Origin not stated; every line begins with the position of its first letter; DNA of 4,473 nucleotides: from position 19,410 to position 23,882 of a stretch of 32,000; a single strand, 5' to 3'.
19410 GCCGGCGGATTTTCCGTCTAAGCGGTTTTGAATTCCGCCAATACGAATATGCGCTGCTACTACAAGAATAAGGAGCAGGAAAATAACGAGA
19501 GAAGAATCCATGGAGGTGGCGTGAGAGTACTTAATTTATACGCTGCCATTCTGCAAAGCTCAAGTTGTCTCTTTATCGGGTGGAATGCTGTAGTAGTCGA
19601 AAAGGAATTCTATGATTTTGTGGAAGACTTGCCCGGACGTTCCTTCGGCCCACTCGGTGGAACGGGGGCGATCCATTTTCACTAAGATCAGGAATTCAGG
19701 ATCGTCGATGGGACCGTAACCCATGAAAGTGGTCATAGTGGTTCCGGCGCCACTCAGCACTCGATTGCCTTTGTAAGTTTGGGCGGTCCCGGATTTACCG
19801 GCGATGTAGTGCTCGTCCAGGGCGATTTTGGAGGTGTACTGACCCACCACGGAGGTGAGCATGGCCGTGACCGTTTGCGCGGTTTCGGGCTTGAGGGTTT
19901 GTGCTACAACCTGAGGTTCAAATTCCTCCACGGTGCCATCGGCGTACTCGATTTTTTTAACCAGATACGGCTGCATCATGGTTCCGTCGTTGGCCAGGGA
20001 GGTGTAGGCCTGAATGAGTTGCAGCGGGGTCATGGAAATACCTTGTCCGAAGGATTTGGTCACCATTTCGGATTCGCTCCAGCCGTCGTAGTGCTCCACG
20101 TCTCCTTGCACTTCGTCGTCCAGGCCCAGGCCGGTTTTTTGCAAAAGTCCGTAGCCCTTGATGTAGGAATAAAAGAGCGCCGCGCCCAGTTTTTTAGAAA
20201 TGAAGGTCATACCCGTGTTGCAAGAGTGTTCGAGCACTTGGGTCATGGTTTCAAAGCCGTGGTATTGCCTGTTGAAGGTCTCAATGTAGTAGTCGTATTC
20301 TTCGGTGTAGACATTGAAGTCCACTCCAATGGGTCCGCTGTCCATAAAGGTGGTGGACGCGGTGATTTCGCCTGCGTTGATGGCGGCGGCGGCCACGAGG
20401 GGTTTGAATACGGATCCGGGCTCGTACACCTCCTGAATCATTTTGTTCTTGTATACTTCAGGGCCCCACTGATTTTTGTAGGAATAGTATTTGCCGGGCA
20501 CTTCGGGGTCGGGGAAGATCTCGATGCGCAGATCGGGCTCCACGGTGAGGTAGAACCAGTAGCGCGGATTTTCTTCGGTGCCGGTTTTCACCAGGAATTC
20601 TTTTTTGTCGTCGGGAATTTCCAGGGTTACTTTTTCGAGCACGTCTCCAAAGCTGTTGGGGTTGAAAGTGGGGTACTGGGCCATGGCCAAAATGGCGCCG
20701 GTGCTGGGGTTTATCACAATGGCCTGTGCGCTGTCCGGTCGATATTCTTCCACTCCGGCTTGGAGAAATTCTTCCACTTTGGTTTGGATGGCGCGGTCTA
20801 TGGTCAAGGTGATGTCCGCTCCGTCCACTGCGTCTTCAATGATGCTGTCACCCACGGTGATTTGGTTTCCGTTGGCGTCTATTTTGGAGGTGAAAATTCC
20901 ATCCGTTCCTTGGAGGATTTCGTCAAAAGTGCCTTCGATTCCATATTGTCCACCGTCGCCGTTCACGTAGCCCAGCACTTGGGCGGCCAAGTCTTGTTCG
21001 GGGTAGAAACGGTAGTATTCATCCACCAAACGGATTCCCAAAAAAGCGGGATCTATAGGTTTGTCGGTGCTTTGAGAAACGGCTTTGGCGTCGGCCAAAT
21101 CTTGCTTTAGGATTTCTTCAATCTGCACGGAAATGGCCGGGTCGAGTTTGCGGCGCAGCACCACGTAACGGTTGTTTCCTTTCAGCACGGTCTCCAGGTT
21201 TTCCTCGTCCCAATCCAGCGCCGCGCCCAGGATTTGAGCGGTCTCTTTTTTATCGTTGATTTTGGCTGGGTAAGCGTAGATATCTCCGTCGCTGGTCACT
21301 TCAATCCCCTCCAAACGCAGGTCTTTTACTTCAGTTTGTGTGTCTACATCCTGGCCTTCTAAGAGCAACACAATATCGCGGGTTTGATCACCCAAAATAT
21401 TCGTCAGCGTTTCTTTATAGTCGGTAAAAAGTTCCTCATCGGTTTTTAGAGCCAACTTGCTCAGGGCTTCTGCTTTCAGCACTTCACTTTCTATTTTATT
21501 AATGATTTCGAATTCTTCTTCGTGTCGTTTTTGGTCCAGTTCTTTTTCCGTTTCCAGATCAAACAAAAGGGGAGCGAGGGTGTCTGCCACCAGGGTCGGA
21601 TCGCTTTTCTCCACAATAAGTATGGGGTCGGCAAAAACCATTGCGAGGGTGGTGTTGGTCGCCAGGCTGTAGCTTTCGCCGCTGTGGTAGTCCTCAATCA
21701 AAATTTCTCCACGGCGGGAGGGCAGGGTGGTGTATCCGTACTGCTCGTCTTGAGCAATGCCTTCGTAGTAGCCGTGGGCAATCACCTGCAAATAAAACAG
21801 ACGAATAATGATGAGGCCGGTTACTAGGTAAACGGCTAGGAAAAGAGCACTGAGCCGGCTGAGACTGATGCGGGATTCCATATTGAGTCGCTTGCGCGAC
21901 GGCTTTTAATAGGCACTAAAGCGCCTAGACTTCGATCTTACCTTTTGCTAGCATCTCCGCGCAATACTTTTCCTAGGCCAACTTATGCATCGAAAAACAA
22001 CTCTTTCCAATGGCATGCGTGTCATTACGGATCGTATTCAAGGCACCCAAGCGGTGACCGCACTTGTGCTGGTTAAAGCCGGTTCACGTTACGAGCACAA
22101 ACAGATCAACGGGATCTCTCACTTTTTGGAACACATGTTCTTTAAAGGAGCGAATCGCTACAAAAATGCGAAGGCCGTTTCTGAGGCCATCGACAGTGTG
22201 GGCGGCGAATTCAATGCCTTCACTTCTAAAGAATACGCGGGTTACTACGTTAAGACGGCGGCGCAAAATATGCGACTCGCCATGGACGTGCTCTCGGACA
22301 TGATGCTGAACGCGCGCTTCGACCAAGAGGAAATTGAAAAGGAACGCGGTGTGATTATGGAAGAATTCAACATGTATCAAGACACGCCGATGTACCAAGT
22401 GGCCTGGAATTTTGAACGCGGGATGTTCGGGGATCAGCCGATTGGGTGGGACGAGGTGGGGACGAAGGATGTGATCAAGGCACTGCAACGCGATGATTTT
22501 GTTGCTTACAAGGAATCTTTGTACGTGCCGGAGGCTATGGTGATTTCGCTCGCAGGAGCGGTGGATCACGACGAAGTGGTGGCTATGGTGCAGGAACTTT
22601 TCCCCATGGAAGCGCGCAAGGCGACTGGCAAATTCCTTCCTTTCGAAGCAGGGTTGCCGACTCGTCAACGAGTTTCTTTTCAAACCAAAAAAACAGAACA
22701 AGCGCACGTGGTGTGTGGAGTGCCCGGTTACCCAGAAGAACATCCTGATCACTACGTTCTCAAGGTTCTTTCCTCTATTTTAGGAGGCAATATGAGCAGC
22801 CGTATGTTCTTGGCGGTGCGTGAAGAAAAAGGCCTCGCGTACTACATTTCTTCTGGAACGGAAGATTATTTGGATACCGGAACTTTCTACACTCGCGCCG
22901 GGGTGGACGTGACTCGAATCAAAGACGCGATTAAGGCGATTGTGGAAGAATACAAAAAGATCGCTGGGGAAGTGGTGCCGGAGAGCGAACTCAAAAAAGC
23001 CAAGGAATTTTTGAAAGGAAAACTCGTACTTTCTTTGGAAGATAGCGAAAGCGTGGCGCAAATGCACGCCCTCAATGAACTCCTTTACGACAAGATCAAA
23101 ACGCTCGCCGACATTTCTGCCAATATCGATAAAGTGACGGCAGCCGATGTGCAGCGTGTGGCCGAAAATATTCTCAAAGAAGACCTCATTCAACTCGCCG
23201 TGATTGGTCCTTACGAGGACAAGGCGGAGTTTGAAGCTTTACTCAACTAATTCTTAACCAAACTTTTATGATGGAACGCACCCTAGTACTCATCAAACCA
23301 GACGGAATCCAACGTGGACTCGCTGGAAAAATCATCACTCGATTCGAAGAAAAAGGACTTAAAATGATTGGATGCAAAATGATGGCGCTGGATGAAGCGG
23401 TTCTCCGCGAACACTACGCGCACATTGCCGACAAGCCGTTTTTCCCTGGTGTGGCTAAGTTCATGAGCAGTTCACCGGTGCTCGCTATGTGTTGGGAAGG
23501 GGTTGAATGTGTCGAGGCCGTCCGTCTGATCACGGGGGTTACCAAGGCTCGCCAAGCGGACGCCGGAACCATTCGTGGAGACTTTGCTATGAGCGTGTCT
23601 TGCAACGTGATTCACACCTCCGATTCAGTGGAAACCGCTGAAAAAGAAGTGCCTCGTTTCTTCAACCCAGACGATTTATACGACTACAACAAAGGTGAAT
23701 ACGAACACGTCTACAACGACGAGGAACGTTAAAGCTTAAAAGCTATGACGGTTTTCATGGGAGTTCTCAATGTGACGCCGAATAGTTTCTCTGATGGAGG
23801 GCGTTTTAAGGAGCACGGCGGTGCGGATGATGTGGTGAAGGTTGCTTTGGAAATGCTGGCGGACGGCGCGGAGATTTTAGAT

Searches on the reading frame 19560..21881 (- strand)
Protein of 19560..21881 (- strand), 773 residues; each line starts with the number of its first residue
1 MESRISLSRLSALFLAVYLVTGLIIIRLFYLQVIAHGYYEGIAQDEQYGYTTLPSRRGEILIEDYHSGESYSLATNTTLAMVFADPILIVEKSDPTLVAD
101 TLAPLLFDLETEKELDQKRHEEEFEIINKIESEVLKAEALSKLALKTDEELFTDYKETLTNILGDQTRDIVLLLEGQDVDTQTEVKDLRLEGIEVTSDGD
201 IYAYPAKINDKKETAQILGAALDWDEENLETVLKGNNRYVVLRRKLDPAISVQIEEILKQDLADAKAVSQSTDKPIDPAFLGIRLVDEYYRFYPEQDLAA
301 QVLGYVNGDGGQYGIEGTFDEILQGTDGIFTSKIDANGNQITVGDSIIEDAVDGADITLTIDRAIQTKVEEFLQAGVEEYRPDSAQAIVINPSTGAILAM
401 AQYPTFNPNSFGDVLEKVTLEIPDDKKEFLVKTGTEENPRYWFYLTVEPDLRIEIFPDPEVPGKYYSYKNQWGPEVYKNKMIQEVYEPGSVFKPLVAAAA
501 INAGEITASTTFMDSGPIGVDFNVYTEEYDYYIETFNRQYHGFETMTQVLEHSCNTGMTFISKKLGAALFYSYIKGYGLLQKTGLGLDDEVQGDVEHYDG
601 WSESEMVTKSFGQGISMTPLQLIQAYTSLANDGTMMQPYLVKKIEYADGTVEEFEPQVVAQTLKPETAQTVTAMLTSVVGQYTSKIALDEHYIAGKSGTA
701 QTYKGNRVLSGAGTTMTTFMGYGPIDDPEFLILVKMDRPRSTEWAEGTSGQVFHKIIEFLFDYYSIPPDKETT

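Call 7: search_protein_families(library=pfam, proteins=[window:19560-21881:-], max_evalue=0.001)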
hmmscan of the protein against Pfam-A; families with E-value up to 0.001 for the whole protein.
window:19560-21881:- (773 aa): 3 families
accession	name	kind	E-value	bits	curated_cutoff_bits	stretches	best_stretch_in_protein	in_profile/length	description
PF00905.27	Transpeptidase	-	1.4e-64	218.6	22.1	1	387-758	3-299/299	Penicillin binding protein transpeptidase domain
PF03717.20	PBP_dimer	-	8.1e-12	46.4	24.4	1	72-342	16-177/180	Penicillin-binding Protein dimerisation domain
PF21922.1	PBP_dimer_2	-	1.4e-06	28.9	27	1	288-329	22-64/83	Penicillin binding protein A dimerisation domain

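Call 55: find_homologous_proteins(query=window:19560-21881:-, max_evalue=1e-30)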
Query window:19560-21881:- (773 aa): 1980 proteins with E <= 1e-30 among 8000 candidates; the best 120 are listed.
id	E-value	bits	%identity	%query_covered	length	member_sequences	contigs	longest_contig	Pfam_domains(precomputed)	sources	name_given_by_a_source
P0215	0.0e+0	1727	100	100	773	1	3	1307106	PF03717.21,PF21922.2,PF00905.28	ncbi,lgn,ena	ncbi:MAG: penicillin-binding protein 2 [Patescibacteria group bacterium]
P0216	0.0e+0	1724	100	100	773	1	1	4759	PF03717.21,PF21922.2,PF00905.28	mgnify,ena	mgnify:CR=1 FL=1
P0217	0.0e+0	1618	92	100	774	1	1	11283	PF03717.21,PF21922.2,PF00905.28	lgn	-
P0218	0.0e+0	1504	86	100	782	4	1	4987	PF03717.21,PF21922.2,PF00905.28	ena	-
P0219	0.0e+0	1476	84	100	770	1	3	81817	PF03717.21,PF21922.2,PF00905.28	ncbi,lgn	-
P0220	0.0e+0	1454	83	100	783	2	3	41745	PF03717.21,PF21922.2,PF00905.28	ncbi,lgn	-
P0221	0.0e+0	1445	83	100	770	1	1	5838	PF03717.21,PF21922.2,PF00905.28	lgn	-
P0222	0.0e+0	1422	82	100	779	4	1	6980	PF03717.21,PF21922.2,PF00905.28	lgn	-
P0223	0.0e+0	1404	81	100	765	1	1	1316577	PF03717.21,PF21922.2,PF00905.28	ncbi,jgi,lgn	ncbi:MAG: penicillin-binding transpeptidase domain-containing protein [Candidatus Gracilibacteria ba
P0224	0.0e+0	1385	80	100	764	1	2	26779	PF03717.21,PF21922.2,PF00905.28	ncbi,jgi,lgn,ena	ncbi:MAG: penicillin-binding protein 2 [Candidatus Gracilibacteria bacterium]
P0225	0.0e+0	1372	79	100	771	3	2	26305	PF03717.21,PF21922.2,PF00905.28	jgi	jgi:cell division protein FtsI/penicillin-binding protein 2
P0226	0.0e+0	1293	75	99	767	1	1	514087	PF03717.21,PF21922.2,PF00905.28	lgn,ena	-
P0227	0.0e+0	1262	72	99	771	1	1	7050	PF03717.21,PF21922.2,PF00905.28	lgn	-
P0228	0.0e+0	1240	71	99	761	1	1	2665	PF03717.21,PF21922.2,PF00905.28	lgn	-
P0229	0.0e+0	1235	71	100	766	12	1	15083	PF03717.21,PF21922.2,PF00905.28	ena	-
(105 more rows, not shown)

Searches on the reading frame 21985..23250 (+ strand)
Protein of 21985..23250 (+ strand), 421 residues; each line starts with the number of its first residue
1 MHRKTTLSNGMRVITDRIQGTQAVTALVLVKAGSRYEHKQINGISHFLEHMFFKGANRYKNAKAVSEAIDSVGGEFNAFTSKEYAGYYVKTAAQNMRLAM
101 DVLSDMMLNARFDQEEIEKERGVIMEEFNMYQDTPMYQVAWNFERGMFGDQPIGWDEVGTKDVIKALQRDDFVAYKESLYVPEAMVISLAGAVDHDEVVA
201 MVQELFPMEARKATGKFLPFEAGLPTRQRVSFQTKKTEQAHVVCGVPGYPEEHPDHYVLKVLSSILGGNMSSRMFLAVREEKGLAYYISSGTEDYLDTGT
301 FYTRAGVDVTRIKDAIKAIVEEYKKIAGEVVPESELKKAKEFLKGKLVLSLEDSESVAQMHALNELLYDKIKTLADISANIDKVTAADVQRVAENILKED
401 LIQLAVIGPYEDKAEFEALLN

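Call 7: search_protein_families(library=pfam, proteins=[window:21985-23250:+], max_evalue=0.001)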
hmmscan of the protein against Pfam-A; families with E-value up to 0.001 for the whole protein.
window:21985-23250:+ (421 aa): 2 families
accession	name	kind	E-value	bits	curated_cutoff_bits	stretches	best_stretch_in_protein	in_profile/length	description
PF05193.26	Peptidase_M16_C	-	1.6e-39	136.1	23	1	167-341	2-179/181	Peptidase M16 inactive domain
PF00675.25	Peptidase_M16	-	1e-35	123.3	22.3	1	12-138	1-126/149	Insulinase (Peptidase family M16)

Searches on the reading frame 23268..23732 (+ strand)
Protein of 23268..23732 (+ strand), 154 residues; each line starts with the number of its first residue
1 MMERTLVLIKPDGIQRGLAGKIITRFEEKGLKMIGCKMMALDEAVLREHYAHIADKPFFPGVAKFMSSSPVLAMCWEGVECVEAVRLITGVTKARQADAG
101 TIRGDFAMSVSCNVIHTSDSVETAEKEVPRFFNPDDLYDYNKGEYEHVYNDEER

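Call 7: search_protein_families(library=pfam, proteins=[window:23268-23732:+], max_evalue=0.001)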
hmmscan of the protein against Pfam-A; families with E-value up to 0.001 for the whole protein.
window:23268-23732:+ (154 aa): 1 family
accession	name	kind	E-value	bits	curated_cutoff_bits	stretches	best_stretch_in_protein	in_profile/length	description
PF00334.24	NDK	-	1.4e-49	167.8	27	1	3-136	1-134/135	Nucleoside diphosphate kinase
